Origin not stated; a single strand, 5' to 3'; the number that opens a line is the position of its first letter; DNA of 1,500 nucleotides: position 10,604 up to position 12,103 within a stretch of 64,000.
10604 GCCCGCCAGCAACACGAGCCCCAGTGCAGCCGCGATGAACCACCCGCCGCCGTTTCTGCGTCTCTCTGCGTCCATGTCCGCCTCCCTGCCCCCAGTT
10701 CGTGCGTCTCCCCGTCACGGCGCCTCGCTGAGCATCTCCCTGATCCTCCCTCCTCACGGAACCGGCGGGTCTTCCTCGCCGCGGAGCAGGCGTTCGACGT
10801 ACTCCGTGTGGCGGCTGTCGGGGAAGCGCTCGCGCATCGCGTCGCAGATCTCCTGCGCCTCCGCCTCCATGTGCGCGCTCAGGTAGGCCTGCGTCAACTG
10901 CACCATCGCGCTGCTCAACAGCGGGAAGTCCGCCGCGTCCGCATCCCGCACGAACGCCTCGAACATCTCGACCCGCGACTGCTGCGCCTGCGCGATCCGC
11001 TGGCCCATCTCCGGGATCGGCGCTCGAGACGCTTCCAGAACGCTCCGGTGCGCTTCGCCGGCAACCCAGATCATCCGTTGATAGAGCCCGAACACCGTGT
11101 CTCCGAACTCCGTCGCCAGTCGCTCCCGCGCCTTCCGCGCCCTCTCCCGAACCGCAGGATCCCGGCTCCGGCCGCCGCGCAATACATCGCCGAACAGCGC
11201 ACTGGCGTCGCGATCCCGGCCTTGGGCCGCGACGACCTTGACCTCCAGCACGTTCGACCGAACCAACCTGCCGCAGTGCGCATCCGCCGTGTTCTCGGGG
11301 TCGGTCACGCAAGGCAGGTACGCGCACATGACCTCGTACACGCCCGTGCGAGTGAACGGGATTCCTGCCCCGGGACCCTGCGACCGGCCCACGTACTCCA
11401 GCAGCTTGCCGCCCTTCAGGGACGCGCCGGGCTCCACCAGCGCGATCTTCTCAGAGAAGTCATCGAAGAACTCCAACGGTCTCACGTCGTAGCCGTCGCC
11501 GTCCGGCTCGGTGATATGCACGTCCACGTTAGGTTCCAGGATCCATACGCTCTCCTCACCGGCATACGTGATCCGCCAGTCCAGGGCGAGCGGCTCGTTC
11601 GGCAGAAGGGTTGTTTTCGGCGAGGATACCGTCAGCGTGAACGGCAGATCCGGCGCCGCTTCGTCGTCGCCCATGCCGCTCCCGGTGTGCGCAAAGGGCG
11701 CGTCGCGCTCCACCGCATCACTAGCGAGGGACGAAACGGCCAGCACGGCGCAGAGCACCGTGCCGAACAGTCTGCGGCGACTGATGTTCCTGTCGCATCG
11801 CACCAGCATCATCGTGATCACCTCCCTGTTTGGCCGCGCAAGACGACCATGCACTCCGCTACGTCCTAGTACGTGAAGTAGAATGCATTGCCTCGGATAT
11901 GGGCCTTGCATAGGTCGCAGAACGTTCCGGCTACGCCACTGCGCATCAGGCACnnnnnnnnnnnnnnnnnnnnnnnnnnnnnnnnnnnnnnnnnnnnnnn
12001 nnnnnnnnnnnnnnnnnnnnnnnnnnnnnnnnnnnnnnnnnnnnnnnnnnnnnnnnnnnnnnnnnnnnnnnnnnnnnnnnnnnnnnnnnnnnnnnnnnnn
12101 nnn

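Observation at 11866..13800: Snapalysin-like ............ motif placed ~35 aa from the C-terminus of a 644-aa secreted beta-rich protein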

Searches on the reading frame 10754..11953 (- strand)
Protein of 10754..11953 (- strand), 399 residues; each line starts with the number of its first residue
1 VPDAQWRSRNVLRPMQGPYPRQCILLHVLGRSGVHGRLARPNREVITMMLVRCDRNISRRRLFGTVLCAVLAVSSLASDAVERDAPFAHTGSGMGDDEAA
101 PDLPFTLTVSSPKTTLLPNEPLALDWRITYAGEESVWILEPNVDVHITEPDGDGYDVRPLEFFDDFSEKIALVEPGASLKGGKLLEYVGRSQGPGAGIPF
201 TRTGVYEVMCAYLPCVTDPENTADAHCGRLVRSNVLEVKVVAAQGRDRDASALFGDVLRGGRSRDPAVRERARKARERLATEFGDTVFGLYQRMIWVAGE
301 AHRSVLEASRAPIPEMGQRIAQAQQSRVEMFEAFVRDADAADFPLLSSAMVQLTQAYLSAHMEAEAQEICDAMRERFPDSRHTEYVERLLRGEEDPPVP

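Call 3: search_protein_families(library=pfam, proteins=[window:10754-11953:-], max_evalue=1)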
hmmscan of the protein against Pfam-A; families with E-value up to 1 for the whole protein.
window:10754-11953:- (399 aa): 0 families

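Call 4: search_protein_families(library=ncbifam, proteins=[window:10754-11953:-], max_evalue=1)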
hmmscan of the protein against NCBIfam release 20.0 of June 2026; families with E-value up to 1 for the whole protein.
window:10754-11953:- (399 aa): 1 family
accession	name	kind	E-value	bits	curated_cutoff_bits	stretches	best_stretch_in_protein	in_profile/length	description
TIGR04022.1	sulfur_SfnB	equivalog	0.033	13.1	430.9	1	208-282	61-134/391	SfnB family sulfur acquisition oxidoreductase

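Call 65: search_protein_families(library=padloc, proteins=[window:10757-11812:-], max_evalue=0.01)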
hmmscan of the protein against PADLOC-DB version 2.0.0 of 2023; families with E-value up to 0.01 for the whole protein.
window:10757-11812:- (352 aa): 0 families
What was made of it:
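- Tried and rejected: PADLOC found no defence-system models for P or N (call 65).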
